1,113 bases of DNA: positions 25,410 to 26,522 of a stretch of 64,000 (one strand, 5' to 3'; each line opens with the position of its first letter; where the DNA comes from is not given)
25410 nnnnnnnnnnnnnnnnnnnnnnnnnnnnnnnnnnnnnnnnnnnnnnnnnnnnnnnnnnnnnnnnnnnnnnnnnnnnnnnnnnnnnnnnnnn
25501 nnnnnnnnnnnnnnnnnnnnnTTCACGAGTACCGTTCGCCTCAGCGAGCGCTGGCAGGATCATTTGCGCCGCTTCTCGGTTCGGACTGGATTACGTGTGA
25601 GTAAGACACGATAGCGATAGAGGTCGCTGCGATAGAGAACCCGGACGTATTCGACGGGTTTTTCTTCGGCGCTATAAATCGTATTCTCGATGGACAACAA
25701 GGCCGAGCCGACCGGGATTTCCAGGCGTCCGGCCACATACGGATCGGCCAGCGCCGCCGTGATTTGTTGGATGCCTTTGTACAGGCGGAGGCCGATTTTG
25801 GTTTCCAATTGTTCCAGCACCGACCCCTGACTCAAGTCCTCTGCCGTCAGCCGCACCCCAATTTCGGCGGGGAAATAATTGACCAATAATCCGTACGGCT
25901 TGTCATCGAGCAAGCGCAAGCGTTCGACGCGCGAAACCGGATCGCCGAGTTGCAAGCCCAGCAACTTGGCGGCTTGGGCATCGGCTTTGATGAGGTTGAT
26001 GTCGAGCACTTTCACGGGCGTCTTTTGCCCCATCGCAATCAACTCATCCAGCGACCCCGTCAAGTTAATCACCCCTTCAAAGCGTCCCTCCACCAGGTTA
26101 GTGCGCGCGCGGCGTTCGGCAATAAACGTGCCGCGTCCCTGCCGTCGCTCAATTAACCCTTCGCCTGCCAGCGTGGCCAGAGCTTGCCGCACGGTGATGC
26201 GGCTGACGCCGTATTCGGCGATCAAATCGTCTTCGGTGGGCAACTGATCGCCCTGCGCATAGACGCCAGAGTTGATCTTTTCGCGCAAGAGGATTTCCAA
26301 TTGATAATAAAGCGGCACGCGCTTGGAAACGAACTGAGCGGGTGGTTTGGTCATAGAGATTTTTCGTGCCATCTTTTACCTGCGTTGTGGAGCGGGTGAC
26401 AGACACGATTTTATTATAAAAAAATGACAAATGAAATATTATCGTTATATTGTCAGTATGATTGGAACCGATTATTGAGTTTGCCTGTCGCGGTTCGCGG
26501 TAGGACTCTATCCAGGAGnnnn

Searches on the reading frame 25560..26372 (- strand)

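Call 59: search_protein_families(library=pfam, proteins=[window:25560-26372:-], max_evalue=0.0001)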
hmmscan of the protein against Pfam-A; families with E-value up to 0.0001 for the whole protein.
window:25560-26372:- (270 aa): 2 families
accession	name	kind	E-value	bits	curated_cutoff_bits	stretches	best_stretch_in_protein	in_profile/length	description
PF07702.18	UTRA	-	1.3e-34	119.5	23.8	1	114-253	2-141/141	UTRA domain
PF00392.27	GntR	-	2.8e-22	78.6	27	1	22-84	2-64/64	Bacterial regulatory proteins, gntR family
